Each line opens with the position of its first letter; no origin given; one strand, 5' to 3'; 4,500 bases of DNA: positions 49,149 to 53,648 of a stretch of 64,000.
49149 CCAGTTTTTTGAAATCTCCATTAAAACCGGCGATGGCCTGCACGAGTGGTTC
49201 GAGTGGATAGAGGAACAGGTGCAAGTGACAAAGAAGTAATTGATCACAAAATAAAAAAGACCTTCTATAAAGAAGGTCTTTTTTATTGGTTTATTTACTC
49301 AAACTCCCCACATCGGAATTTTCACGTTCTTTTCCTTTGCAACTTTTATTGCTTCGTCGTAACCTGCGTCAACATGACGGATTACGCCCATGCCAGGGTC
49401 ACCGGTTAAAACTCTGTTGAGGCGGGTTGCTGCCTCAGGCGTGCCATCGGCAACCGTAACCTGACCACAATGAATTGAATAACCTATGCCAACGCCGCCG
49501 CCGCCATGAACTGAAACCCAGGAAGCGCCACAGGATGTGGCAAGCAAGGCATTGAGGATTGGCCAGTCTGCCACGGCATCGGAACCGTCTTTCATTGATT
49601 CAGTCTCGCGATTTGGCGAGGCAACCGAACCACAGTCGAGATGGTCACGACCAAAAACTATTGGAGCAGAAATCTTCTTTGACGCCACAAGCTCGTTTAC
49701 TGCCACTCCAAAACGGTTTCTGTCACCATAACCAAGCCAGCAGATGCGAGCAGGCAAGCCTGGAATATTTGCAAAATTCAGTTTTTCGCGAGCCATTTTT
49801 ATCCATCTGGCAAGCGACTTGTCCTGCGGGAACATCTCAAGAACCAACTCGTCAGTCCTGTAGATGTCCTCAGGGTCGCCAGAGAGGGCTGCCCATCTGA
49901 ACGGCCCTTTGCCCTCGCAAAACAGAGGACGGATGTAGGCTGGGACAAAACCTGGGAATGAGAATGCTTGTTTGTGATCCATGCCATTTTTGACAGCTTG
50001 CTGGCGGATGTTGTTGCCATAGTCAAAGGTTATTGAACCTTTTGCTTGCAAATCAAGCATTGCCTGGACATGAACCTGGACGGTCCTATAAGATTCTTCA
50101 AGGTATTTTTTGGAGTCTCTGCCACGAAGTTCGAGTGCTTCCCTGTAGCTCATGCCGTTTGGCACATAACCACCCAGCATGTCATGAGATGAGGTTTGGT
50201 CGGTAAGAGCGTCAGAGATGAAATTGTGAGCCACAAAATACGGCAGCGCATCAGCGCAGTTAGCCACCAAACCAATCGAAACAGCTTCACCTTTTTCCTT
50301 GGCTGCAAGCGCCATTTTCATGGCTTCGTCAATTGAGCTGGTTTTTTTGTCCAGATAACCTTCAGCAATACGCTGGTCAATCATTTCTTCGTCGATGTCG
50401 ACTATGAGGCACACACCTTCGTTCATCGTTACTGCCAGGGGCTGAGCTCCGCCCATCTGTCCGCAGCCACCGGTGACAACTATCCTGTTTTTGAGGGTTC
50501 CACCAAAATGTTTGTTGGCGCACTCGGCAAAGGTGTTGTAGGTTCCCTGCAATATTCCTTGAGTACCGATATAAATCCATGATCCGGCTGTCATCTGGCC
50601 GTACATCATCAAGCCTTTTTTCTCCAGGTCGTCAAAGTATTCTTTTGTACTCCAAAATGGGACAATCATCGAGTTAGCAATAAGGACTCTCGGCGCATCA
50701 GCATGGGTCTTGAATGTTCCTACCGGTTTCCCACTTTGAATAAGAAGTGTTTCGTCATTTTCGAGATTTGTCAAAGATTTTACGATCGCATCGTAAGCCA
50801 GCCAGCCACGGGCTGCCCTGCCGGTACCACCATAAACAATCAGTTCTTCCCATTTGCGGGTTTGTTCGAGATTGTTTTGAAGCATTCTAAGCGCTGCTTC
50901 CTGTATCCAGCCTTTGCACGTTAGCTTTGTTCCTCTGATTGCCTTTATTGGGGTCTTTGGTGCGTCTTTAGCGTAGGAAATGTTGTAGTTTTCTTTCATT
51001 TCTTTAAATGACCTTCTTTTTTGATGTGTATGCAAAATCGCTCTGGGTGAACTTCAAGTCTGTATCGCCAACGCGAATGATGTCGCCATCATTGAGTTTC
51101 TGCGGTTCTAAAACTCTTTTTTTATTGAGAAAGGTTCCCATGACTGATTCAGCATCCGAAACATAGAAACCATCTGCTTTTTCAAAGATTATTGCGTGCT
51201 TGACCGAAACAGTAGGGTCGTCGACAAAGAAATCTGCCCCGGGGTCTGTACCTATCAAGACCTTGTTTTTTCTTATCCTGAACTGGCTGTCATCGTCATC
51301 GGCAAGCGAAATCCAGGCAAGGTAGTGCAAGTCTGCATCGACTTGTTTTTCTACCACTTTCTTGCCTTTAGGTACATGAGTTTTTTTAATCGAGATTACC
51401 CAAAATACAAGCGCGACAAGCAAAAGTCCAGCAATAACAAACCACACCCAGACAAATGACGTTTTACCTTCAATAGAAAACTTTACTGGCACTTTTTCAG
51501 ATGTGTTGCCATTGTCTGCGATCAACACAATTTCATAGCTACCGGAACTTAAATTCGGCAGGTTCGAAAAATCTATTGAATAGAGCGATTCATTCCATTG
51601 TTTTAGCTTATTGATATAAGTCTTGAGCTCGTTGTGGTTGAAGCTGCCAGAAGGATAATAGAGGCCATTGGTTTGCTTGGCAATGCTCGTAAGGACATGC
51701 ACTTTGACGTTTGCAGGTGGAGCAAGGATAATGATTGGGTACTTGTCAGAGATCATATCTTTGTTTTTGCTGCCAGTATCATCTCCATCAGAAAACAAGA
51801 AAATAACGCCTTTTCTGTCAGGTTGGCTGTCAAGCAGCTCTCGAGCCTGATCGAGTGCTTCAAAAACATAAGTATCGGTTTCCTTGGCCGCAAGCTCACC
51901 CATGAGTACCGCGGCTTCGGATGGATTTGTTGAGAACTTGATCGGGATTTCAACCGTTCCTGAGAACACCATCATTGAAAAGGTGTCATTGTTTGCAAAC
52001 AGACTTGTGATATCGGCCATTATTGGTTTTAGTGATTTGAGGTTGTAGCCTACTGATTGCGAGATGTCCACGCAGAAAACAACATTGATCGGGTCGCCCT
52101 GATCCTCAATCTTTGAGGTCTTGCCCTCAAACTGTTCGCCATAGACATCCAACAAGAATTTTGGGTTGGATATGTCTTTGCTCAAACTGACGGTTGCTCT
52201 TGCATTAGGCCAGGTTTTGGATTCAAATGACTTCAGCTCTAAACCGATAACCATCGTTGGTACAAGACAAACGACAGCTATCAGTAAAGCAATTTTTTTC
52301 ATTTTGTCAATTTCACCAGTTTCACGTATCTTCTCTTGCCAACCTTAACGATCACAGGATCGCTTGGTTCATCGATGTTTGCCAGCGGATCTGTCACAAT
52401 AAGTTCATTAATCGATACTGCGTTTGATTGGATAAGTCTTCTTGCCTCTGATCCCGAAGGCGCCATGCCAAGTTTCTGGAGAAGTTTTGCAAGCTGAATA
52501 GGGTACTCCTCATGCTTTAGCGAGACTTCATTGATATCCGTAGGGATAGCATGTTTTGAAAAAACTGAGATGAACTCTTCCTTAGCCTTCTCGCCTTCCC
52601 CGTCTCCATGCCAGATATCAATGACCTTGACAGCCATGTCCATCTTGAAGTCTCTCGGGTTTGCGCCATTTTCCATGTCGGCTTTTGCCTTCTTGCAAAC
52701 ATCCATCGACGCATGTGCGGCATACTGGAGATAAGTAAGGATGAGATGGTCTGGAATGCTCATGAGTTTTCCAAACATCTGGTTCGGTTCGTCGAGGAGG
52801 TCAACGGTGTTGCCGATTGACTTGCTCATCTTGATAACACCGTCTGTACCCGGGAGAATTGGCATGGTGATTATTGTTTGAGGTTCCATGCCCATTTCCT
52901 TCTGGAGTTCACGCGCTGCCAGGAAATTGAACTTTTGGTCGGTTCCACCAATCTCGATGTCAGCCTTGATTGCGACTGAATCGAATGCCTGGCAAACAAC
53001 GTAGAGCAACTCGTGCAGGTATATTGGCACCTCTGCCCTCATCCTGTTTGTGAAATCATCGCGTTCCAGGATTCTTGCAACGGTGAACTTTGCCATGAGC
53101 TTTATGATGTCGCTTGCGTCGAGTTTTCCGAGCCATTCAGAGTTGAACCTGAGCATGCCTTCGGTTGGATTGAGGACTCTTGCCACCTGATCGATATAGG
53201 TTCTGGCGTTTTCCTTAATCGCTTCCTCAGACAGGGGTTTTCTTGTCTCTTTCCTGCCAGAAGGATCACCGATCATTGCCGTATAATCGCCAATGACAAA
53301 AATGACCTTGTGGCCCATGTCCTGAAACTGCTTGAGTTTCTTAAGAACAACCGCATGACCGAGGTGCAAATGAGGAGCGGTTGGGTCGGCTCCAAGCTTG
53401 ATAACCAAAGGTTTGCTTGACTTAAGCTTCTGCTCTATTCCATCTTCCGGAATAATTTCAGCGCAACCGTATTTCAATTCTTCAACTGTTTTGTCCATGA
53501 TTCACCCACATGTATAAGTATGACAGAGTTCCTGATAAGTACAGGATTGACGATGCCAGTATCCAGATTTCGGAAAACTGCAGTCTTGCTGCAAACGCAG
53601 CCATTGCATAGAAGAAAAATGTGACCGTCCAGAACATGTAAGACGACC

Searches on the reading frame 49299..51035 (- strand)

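Call 43: search_protein_families(library=pfam, proteins=[window:49299-51035:-], max_evalue=0.00001)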
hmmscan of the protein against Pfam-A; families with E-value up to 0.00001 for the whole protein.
window:49299-51035:- (578 aa): 3 families
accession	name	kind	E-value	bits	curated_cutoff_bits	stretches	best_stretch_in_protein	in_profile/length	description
PF17392.7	Urocanase_C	-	2.3e-89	298.4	23.6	1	370-567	1-195/196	Urocanase C-terminal domain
PF01175.24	Urocanase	-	5.2e-81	271.7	23.2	1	157-367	1-209/209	Urocanase Rossmann-like domain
PF17391.7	Urocanase_N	-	4.5e-53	178.9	23.2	1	30-154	1-127/127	Urocanase N-terminal domain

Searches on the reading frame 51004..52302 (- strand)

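Call 43: search_protein_families(library=pfam, proteins=[window:51004-52302:-], max_evalue=0.00001)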
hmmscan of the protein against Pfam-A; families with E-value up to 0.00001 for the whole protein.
window:51004-52302:- (432 aa): 4 families
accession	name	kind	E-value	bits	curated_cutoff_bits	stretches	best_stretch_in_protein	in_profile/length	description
PF00498.31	FHA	-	6.7e-15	55.7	20.7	1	348-412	1-67/67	FHA domain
PF13519.12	VWA_2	-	7.4e-13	49.5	27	1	74-173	1-106/107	von Willebrand factor type A domain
PF00092.34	VWA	-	6.7e-11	43.1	23.8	1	73-222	1-166/174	von Willebrand factor type A domain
PF16697.10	Yop-YscD_cpl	-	3.6e-10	40.4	33.2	1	340-420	11-92/94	Inner membrane component of T3SS, cytoplasmic domain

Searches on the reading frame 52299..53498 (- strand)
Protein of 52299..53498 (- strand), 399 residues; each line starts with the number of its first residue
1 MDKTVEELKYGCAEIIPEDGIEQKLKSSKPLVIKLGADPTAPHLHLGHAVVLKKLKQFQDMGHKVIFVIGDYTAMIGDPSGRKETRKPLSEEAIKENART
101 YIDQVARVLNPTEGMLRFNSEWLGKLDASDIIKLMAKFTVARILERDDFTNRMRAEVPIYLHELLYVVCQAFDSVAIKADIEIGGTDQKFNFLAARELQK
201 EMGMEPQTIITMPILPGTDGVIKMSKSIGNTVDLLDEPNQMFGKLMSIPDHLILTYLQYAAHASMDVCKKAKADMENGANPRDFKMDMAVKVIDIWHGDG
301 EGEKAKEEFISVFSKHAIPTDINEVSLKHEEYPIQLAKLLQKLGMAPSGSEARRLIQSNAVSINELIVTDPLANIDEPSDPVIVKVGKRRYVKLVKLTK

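Call 43: search_protein_families(library=pfam, proteins=[window:52299-53498:-], max_evalue=0.00001)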
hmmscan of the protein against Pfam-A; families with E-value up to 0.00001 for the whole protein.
window:52299-53498:- (399 aa): 3 families
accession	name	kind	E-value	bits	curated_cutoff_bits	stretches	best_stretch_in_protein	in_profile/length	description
PF00579.31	tRNA-synt_1b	-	4.8e-71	239.9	21.1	1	28-313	3-291/292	tRNA synthetases class I (W and Y)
PF22421.1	SYY_C-terminal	-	6.1e-07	29.7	27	1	323-392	10-81/83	Tyrosine--tRNA ligase SYY-like C-terminal domain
PF01479.30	S4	-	7.3e-07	29.3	22.8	1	336-371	3-38/48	S4 domain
